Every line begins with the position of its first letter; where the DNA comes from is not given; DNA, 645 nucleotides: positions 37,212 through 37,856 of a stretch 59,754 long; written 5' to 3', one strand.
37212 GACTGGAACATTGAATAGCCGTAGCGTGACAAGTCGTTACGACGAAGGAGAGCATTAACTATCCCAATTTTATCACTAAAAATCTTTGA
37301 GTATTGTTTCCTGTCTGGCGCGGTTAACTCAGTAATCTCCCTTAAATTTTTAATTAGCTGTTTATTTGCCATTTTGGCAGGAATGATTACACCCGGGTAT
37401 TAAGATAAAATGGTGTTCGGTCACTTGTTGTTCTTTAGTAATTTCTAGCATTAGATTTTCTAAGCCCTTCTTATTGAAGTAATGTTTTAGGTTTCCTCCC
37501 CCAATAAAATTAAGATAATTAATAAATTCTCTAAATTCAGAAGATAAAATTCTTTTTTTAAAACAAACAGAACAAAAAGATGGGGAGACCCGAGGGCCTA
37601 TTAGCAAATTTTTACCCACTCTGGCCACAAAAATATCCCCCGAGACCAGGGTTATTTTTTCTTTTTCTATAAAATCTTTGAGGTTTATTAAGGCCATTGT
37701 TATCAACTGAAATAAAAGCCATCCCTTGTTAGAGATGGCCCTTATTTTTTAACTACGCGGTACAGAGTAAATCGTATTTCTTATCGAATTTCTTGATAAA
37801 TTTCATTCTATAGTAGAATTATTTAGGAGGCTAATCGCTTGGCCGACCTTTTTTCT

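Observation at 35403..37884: Minimal YcaO cassette: small Cys-rich protein, YcaO, alpha/beta hydrolase, with no known partner enzyme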

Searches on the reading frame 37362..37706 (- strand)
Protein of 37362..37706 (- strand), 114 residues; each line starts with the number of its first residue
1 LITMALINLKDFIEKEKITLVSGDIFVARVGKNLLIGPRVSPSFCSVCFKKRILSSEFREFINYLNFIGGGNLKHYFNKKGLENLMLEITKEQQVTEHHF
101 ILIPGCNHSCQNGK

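Call 3: search_protein_families(library=pfam, proteins=[window:37362-37706:-], max_evalue=0.01)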
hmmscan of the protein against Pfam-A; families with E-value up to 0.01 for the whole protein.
window:37362-37706:- (114 aa): 0 families

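Call 4: search_protein_families(library=ncbifam, proteins=[window:37362-37706:-], max_evalue=0.01)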
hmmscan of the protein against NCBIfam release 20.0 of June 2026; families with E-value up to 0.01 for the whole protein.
window:37362-37706:- (114 aa): 0 families

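Call 13: find_homologous_proteins(query=window:37362-37697:-, max_evalue=0.001)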
Query window:37362-37697:- (111 aa): 6 proteins with E <= 0.001 among 7 candidates.
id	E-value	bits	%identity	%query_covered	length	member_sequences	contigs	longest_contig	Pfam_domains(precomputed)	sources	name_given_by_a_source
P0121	1.5e-68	246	100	100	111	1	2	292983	-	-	-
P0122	2.0e-52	194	84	95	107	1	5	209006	-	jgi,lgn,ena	jgi:hypothetical protein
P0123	5.7e-50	186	79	95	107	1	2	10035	-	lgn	-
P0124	1.5e-45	172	75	95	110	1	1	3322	-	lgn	-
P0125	1.2e-44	169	70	100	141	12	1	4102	-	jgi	-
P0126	4.4e-43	164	70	100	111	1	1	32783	-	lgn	-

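Call 22: search_solved_structures(query=A2, max_evalue=10, show_alignments=3)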
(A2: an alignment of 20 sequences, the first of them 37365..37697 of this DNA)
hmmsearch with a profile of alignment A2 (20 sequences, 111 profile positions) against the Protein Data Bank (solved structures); distinct sequences matched with E-value up to 10: 2.
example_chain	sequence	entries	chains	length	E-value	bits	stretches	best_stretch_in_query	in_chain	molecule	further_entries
8u8c_A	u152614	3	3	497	0.53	13.7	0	11-50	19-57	Nuclear mRNA export protein SAC3 | Nuclear mRNA export factor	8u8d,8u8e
3w1o_A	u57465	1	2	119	1.8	12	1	58-93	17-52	DNA mimic protein DMP12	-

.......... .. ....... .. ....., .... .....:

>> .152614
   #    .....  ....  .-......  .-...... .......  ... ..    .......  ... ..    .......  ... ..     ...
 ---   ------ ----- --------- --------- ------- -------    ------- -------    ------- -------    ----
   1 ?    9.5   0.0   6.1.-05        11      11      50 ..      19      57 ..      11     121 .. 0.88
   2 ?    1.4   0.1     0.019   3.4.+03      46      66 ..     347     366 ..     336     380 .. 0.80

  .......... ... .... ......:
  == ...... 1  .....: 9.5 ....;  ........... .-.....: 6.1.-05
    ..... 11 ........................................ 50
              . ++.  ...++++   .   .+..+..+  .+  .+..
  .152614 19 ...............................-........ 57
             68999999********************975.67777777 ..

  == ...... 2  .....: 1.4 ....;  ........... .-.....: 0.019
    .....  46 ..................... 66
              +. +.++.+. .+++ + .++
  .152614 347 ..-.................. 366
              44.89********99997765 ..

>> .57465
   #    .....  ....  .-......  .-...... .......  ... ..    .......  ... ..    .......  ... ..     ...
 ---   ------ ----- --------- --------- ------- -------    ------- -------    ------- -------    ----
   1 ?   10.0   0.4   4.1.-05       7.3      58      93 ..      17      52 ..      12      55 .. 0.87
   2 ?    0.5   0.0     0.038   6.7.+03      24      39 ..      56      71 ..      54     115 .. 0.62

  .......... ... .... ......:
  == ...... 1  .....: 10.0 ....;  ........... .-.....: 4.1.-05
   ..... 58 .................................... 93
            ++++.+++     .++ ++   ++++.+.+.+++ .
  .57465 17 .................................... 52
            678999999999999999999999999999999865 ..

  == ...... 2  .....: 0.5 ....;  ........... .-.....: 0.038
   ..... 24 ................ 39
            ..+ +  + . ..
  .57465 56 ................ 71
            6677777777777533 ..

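Call 38: predict_structure(alignment_id=A5)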
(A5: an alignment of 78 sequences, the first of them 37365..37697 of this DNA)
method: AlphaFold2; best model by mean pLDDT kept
length: 111 residues; sequences in the alignment: 78
mean_pLDDT: 75.7   pTM: 0.70
mean pLDDT of the five models: 75.7, 73.4, 73.3, 72.8, 68.8
residues with pLDDT >= 90: 1; 70-90: 82; 50-70: 17; < 50: 11
segments of 3 or more residues with pLDDT < 50: 101-111
pLDDT, mean of each block of 10 residues (from residue 1): 84 80 87 85 79 66 72 82 85 76 43 33
secondary structure, 60 per line:
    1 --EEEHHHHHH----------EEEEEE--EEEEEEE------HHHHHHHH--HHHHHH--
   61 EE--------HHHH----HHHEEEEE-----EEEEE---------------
elements in order: E3-5 H6-11 E22-27 E30-36 H43-50 H53-58 H71-74 E82-86 E92-96

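Call 41: fold_search(model_id=the predicted structure, library=pdb)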
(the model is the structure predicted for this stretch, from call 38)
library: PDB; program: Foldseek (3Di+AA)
matches with E <= 10: 196; with E <= 0.001: 0
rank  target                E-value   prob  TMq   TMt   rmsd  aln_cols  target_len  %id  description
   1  3h5r_B                7.0e-02  0.69  0.38  0.14  10.4       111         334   11  Crystal structure of E. coli MccB + Succinimide (released 2009-06-16)
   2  3h5r_A                9.6e-02  0.63  0.38  0.14  10.3       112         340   11  Crystal structure of E. coli MccB + Succinimide (released 2009-06-16)
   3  3h9j_B                1.0e-01  0.69  0.41  0.16   8.4       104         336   14  Crystal structure of E. coli MccB + AMPCPP + SeMeT MccA (released 2009-06-16)
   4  3h5n_D                1.2e-01  0.69  0.42  0.17   8.0       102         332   11  Crystal structure of E. coli MccB + ATP (released 2009-06-16)
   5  3h9j_A                1.4e-01  0.63  0.42  0.17   7.9       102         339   14  Crystal structure of E. coli MccB + AMPCPP + SeMeT MccA (released 2009-06-16)
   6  3h5r_C                1.4e-01  0.60  0.48  0.19   8.1       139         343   13  Crystal structure of E. coli MccB + Succinimide (released 2009-06-16)
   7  3h9g_C                1.6e-01  0.54  0.41  0.15  11.8       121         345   12  Crystal structure of E. coli MccB + MccA-N7isoASN (released 2009-06-16)
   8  3h5a_C                1.6e-01  0.54  0.43  0.16  12.1       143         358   10  Crystal structure of E. coli MccB (released 2009-06-16)
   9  3h5r_D                2.2e-01  0.57  0.42  0.17   8.4       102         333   13  Crystal structure of E. coli MccB + Succinimide (released 2009-06-16)
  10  3h9j_D                2.4e-01  0.47  0.40  0.15   9.0       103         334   16  Crystal structure of E. coli MccB + AMPCPP + SeMeT MccA (released 2009-06-16)
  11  3h9q_A                2.4e-01  0.44  0.39  0.15  10.3       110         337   10  Crystal structure of E. coli MccB + SeMet MccA (released 2009-06-16)
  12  3h9j_C                2.5e-01  0.44  0.40  0.15  11.9       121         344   11  Crystal structure of E. coli MccB + AMPCPP + SeMeT MccA (released 2009-06-16)
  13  4v1v_B                2.7e-01  0.44  0.38  0.07   7.8       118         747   14  Heterocyclase in complex with substrate and Cofactor (released 2015-01-14)
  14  3h9g_B                2.9e-01  0.44  0.41  0.15   8.8       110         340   13  Crystal structure of E. coli MccB + MccA-N7isoASN (released 2009-06-16)
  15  5ff5_B                2.9e-01  0.35  0.37  0.16   7.4       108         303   10  Crystal Structure of SeMet PaaA (released 2016-04-27)
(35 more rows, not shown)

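Call 44: search_protein_families(library=pfam, alignment_id=A5, max_evalue=1)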
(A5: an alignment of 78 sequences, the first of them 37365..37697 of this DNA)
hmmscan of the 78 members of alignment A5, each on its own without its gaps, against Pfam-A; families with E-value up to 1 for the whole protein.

A. member 1, window:37365-37697:- (111 aa): 1 family
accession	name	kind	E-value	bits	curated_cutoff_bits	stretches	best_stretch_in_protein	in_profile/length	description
PF19866.4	DUF6339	-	0.1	12.8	23.2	1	53-83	143-173/175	Family of unknown function (DUF6339)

B. families by the number of members that match (of 78 scanned): 34 families (the first 25 are shown)
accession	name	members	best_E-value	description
PF23013.2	IML1_N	25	0.0045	IML1 N-terminal double psi beta barrel domain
PF15792.10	LAS2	13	0.018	Lung adenoma susceptibility protein 2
PF24643.1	DUF7637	8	0.0013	Domain of unknown function (DUF7637)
PF23129.1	DotZ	3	0.00066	DotZ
PF01157.24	Ribosomal_L21e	3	0.014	Ribosomal protein L21e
PF11543.14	UN_NPL4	3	0.037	Nuclear pore localisation protein NPL4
PF09651.16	Cas_APE2256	3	0.056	CRISPR-associated protein (Cas_APE2256)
PF21906.2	NrtR_WHD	3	0.13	NrtR DNA-binding winged helix domain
PF19791.4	DUF6275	2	0.053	Family of unknown function (DUF6275)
PF16013.10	DUF4781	2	0.15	Domain of unknown function (DUF4781)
PF02710.19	Hema_HEFG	1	0.0061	Hemagglutinin domain of haemagglutinin-esterase-fusion glycoprotein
PF22161.1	Mre11_C_bact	1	0.0081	Mre11 C-terminal domain, bacteria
PF04368.18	DUF507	1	0.0095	Protein of unknown function (DUF507)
PF16067.10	DUF4809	1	0.0099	Domain of unknown function (DUF4809)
PF15002.11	ERK-JNK_inhib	1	0.012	ERK and JNK pathways, inhibitor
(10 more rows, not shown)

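Call 93: search_protein_families(library=padloc, proteins=[window:37365-37697:-], max_evalue=0.01)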
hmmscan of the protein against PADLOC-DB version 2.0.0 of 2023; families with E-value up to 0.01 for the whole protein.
window:37365-37697:- (111 aa): 0 families
